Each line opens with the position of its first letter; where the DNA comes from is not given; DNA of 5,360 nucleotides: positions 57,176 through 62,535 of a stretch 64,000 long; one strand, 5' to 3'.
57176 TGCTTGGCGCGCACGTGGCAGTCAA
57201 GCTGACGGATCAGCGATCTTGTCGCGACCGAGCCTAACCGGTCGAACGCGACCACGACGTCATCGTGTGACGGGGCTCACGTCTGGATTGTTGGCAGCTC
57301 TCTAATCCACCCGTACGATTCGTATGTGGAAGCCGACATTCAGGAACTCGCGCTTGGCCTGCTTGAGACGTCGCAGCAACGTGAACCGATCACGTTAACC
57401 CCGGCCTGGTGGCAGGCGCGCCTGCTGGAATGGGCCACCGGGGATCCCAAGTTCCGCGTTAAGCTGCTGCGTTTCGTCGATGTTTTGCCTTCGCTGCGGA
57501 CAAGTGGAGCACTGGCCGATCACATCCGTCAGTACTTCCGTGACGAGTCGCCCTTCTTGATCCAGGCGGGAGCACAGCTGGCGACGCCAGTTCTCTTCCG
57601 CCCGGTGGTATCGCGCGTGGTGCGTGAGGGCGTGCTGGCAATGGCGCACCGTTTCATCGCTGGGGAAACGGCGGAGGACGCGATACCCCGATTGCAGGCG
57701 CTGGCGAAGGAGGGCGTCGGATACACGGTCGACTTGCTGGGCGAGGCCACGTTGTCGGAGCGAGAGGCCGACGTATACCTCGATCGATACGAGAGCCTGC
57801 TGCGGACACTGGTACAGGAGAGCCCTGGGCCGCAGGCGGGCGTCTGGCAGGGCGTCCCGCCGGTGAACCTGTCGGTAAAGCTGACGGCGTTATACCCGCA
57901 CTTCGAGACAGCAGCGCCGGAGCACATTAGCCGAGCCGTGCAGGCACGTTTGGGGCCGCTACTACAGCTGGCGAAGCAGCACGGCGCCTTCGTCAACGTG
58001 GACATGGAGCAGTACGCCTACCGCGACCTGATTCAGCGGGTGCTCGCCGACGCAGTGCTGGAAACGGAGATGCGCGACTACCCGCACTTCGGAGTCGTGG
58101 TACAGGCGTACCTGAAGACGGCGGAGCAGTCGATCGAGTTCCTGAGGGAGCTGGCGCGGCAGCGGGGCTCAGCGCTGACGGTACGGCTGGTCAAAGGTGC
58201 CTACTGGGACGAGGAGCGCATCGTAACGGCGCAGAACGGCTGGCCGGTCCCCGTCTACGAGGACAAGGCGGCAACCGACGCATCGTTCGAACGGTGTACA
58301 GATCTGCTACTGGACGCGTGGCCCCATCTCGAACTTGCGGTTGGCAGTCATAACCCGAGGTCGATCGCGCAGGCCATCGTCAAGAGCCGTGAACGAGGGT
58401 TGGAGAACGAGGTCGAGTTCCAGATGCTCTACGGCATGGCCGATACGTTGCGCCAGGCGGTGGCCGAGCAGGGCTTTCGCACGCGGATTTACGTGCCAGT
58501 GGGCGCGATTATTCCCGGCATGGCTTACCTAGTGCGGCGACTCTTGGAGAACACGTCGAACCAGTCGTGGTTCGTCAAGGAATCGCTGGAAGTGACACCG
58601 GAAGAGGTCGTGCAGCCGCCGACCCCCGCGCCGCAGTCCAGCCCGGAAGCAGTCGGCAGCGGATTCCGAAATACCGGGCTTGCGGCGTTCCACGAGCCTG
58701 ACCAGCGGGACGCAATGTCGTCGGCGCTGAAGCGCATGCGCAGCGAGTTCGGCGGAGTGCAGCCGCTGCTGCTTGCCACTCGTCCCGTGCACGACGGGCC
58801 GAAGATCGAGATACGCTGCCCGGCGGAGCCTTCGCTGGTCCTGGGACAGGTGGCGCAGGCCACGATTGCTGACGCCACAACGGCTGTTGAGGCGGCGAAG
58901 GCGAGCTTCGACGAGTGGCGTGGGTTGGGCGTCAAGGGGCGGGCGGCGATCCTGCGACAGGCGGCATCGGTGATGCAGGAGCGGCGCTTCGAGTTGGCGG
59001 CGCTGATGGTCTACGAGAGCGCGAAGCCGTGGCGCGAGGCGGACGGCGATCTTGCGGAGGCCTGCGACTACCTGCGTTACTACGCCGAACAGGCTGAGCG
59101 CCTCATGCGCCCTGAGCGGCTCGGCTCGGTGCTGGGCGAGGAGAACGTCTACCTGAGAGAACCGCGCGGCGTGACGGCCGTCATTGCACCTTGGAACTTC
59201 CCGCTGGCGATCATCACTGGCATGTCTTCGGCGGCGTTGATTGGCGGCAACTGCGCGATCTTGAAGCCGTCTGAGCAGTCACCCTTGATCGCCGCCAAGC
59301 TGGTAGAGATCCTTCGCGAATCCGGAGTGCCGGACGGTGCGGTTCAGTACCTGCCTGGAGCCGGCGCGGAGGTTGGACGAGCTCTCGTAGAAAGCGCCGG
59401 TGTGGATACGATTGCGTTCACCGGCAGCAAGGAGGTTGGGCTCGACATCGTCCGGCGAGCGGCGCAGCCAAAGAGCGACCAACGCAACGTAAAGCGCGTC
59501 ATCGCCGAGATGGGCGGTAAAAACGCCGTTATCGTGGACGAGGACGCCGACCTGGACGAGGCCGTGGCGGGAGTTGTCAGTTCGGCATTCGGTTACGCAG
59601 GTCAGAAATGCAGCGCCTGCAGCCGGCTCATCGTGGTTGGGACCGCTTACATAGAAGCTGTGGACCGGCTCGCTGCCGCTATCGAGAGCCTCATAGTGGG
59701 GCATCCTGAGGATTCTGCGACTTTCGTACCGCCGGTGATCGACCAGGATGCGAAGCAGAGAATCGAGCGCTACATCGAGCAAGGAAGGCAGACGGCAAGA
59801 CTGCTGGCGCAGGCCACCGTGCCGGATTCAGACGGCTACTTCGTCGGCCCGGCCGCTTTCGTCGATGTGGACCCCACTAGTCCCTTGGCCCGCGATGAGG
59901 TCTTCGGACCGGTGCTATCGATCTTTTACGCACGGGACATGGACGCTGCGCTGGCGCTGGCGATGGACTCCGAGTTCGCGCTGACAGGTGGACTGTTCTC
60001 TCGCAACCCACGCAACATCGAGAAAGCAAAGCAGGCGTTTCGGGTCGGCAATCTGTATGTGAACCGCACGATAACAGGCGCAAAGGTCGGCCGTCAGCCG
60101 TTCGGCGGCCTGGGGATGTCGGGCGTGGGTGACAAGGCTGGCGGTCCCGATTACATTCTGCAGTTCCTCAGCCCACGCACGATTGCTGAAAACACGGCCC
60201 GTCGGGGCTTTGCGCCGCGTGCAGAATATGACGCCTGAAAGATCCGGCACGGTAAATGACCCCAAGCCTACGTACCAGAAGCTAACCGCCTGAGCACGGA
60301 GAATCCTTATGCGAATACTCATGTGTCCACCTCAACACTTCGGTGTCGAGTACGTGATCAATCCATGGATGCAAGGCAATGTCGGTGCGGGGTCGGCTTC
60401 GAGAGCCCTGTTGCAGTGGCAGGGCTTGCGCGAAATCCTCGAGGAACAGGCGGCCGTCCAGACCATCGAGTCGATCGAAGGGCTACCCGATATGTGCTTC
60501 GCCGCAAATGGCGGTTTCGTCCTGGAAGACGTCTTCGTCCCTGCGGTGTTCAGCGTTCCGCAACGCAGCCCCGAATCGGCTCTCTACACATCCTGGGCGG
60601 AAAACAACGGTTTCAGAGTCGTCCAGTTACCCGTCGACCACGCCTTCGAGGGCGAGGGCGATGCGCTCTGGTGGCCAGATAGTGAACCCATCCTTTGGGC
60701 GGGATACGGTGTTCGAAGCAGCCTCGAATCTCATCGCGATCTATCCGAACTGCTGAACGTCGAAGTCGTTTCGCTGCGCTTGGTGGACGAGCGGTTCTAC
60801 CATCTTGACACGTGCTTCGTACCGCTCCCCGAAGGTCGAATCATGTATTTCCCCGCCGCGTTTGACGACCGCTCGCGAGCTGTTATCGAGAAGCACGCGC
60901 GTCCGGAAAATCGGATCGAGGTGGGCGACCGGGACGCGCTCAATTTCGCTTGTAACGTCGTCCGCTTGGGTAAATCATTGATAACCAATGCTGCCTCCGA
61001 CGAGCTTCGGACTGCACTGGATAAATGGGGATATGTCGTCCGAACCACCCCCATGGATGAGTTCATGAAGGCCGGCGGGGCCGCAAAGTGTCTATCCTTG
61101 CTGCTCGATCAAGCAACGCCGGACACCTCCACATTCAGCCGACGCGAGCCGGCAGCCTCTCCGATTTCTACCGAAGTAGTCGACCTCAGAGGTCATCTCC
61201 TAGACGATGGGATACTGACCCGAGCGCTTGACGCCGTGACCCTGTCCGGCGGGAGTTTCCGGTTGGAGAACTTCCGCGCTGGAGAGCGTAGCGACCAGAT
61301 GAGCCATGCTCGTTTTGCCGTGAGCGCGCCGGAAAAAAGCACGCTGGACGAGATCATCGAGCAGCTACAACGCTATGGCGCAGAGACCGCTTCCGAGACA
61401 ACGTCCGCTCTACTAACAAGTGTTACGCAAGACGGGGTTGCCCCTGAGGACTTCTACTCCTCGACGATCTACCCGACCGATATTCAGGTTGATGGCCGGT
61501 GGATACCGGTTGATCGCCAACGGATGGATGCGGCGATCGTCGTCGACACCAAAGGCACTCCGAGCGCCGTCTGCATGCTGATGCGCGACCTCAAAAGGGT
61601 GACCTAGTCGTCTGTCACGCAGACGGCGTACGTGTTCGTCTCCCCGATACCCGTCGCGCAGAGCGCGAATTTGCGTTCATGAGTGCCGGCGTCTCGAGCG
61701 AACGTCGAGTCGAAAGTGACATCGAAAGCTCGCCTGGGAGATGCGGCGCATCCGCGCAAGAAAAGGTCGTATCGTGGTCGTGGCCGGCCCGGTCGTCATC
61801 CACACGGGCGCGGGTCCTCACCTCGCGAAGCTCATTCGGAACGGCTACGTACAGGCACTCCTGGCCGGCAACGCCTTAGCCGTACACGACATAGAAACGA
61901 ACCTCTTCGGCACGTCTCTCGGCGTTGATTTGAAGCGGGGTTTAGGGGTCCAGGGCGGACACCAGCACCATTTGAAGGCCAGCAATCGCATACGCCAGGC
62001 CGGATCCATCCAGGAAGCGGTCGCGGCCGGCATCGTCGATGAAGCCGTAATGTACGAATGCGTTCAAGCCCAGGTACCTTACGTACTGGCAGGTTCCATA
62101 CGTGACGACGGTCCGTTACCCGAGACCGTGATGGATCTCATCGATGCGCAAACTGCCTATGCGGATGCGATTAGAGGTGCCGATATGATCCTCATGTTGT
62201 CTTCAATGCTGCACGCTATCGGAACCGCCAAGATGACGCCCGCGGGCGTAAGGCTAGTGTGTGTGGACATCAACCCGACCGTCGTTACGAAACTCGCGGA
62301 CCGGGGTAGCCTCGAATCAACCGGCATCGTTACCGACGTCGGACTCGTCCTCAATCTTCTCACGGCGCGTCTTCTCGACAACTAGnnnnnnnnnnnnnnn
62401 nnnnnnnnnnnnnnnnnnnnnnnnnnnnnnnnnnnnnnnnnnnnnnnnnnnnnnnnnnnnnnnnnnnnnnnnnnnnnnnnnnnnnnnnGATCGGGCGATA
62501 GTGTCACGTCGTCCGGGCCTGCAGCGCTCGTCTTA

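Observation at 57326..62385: PutA adjacent to an ArgZ/AgrE-like arginine dihydrolase: an arginine-to-proline-to-glutamate catabolic module so far characterised in cyanobacteria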

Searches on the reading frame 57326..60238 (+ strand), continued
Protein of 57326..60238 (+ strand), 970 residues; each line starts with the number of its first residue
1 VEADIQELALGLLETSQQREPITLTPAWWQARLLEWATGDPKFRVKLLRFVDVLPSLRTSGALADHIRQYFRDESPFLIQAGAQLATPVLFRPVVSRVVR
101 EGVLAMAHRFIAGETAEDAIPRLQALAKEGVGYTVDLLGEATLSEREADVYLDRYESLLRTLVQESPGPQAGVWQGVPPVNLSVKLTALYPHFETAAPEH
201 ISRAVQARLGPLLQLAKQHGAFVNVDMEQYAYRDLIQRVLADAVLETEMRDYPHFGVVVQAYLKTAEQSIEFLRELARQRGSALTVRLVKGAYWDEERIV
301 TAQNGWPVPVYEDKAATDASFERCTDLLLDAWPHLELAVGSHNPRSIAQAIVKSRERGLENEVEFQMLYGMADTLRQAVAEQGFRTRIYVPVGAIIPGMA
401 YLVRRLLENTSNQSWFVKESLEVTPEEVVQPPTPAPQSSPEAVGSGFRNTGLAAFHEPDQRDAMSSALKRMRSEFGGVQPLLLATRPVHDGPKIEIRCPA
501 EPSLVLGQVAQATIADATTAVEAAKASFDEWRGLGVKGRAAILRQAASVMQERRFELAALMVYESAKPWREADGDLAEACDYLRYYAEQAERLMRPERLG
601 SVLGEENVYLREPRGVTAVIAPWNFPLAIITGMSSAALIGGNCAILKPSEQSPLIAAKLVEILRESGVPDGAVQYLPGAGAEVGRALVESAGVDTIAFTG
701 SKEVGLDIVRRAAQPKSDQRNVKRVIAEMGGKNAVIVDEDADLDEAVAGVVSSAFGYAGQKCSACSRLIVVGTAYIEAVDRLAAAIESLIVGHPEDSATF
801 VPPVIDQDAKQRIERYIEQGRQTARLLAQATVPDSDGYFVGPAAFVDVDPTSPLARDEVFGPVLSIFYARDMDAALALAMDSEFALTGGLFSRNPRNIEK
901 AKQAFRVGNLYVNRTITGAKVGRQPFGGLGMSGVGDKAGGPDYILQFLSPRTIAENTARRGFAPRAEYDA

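Call 70: find_encoding_contigs(protein=P0127, flank=6000, max_places=2)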
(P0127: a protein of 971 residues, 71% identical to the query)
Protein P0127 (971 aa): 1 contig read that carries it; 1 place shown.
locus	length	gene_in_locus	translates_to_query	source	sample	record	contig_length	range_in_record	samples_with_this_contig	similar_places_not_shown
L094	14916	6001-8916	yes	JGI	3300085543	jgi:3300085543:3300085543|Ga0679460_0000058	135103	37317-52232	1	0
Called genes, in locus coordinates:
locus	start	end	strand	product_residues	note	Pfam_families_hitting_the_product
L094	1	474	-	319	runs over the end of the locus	-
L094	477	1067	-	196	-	PF01174:SNO, PF07685:GATase_3 (weak)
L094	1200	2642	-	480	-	PF00860:Xan_ur_permease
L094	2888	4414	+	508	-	PF24923:ATP-grasp_IQCH, PF18105:PGM1_C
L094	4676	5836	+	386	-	PF01717:Meth_synt_2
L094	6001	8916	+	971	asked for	PF18083:PutA_N, PF01619:Pro_dh, PF00171:Aldedh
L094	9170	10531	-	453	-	PF01565:FAD_binding_4, PF08031:BBE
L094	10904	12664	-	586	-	PF02776:TPP_enzyme_N, PF02775:TPP_enzyme_C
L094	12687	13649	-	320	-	PF00389:2-Hacid_dh, PF02826:2-Hacid_dh_C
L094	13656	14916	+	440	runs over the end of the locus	PF00768:Peptidase_S11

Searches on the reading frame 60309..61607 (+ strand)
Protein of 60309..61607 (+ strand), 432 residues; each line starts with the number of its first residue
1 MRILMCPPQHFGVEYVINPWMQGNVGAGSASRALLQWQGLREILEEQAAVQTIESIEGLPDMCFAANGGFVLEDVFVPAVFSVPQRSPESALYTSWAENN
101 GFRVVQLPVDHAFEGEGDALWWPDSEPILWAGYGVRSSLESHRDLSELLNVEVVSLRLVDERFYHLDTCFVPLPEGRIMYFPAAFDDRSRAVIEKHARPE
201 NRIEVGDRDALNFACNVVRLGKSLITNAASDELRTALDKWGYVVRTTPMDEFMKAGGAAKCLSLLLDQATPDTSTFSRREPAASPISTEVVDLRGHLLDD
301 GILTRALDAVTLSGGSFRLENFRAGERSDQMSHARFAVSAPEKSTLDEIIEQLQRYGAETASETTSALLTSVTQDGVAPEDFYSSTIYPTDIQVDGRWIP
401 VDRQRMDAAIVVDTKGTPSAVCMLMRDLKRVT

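Call 3: search_protein_families(library=pfam, proteins=[window:60309-61607:+], max_evalue=0.01)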
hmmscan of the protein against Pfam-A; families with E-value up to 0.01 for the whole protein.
window:60309-61607:+ (432 aa): 2 families
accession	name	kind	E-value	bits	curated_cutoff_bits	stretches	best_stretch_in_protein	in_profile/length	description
PF04455.17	Saccharop_dh_N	-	8.6e-29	100.4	23.5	1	289-388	2-100/100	LOR/SDH bifunctional enzyme conserved region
PF21571.2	ArgZ-like_C_1st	-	8.6e-09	35.7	27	1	389-429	1-40/84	Arginine dihydrolase ArgZ-like, C-terminal, first region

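Call 4: search_protein_families(library=ncbifam, proteins=[window:60309-61607:+], max_evalue=0.01)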
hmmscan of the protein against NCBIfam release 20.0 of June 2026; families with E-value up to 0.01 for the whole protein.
window:60309-61607:+ (432 aa): 6 families
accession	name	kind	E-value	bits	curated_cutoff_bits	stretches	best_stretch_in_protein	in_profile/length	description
NF052231.1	bifunc_ArgZ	exception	3.1e-145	485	1025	1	1-429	5-428/696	bifunctional arginine dihydrolase/ornithine cyclodeaminase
NF052232.1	Arg_dihydro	equivalog_domain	5.6e-98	327.4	450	1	1-264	3-265/266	arginine dihydrolase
NF045659.1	DiMArgaseDdahMtb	equivalog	1.3e-68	231.2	300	1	2-264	25-281/283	dimethylargininase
TIGR00300.1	TIGR00300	equivalog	1.5e-37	129.5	410.8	1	287-430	2-143/407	ornithine cyclodeaminase, nickel-pincer nucleotide-dependent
NF045660.1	DiMthArgaseDdahStm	equivalog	1.2e-13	51.5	340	1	31-265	27-248/249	dimethylargininase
NF052526.1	ODC_var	equivalog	7e-10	38.2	440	1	361-418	18-75/364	putative NPN-dependent ornithine cyclodeaminase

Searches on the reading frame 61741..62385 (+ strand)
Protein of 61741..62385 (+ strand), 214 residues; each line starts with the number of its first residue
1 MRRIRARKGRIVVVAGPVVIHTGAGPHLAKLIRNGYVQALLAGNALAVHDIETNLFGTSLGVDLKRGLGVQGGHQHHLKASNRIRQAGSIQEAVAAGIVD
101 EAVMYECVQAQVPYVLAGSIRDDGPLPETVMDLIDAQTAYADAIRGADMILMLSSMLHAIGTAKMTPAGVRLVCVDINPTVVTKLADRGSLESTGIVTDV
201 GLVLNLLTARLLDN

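Call 3: search_protein_families(library=pfam, proteins=[window:61741-62385:+], max_evalue=0.01)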
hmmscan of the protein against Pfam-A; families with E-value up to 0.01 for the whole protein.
window:61741-62385:+ (214 aa): 2 families
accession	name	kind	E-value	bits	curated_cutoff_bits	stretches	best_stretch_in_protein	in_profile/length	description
PF21570.3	ArgZ-like_C_2nd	-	1.1e-93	313.2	27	1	1-207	7-213/213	Arginine dihydrolase ArgZ-like, C-terminal, Rossmann fold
PF00205.28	TPP_enzyme_M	-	0.00081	19.5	30.4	0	131-205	63-135/137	Thiamine pyrophosphate enzyme, central domain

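Call 4: search_protein_families(library=ncbifam, proteins=[window:61741-62385:+], max_evalue=0.01)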
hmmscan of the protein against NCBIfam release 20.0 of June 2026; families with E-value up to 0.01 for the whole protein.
window:61741-62385:+ (214 aa): 4 families
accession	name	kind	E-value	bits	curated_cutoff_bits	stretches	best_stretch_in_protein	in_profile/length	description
NF052231.1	bifunc_ArgZ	exception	1.4e-110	370.5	1025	1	1-211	482-692/696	bifunctional arginine dihydrolase/ornithine cyclodeaminase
TIGR00300.1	TIGR00300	equivalog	1.3e-100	337.2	410.8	1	1-211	194-404/407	ornithine cyclodeaminase, nickel-pincer nucleotide-dependent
NF052526.1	ODC_var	equivalog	2.9e-61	207.3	440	1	7-206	146-356/364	putative NPN-dependent ornithine cyclodeaminase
NF052581.1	GSU2086_dom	subfamily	6.9e-07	29.1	250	1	5-60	59-114/301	GSU2086 family protein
